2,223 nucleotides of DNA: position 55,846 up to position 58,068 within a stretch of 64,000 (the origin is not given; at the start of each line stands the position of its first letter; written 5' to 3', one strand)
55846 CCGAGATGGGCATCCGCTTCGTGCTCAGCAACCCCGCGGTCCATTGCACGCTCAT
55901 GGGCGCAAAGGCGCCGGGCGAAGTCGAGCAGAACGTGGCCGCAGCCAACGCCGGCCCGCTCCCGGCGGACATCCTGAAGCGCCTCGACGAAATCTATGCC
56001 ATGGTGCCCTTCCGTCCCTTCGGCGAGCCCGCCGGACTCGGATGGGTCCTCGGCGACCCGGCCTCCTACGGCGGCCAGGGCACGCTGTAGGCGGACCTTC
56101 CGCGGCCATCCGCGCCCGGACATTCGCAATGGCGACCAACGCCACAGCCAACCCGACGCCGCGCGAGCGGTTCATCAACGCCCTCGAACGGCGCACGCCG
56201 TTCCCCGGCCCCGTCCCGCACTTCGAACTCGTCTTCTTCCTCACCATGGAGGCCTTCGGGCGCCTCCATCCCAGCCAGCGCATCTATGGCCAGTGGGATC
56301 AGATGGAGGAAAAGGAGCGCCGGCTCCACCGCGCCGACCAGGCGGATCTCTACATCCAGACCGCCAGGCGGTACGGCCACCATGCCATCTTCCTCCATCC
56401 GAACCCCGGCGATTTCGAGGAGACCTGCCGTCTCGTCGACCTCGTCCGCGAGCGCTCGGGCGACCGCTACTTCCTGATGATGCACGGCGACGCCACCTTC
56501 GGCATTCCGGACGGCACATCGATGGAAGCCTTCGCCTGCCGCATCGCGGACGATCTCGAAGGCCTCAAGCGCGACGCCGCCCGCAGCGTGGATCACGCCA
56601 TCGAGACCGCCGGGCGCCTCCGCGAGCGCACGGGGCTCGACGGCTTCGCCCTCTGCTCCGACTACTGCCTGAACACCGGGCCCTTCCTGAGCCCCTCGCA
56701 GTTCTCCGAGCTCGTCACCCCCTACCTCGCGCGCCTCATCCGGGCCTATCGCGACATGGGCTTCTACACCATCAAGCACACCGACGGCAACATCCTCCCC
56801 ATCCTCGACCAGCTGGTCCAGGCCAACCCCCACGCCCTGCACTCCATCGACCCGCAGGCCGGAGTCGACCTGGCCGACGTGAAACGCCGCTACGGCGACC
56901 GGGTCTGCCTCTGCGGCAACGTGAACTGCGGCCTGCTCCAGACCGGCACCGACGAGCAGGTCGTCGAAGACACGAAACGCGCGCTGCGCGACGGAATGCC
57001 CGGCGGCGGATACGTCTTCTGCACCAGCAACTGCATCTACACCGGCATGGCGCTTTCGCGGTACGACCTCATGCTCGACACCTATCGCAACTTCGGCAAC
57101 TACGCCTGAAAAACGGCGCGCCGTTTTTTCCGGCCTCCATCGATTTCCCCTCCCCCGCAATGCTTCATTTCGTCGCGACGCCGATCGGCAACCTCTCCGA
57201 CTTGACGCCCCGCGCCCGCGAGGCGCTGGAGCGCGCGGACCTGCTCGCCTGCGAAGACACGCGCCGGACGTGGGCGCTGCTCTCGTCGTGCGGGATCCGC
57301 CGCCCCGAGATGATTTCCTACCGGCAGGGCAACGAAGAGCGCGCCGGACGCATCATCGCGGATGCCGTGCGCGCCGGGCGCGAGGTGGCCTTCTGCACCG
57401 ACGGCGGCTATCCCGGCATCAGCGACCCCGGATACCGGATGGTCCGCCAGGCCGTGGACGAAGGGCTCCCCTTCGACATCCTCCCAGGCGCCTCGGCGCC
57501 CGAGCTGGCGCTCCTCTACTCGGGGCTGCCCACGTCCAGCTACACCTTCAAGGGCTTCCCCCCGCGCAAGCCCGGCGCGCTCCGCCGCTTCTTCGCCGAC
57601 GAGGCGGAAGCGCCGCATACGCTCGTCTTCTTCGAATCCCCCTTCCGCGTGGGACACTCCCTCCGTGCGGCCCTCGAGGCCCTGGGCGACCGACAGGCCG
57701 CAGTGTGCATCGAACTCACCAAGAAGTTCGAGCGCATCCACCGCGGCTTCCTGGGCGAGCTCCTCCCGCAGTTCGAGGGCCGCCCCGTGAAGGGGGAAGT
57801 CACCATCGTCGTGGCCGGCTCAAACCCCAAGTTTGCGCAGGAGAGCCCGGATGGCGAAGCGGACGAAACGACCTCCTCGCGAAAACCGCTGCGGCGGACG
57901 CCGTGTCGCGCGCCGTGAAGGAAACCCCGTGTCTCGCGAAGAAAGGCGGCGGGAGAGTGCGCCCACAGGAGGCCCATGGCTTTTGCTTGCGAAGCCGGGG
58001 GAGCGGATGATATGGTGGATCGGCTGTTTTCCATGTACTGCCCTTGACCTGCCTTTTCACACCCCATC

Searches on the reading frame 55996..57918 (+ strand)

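Call 14: search_protein_families(library=pfam, proteins=[window:55996-57918:+], max_evalue=0.001)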
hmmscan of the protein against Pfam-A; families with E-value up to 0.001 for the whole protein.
window:55996-57918:+ (640 aa): 1 family
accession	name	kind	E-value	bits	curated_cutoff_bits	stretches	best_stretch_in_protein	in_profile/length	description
PF00590.25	TP_methylase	-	3.6e-31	109.2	27.8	1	389-589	1-211/212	Tetrapyrrole (Corrin/Porphyrin) Methylases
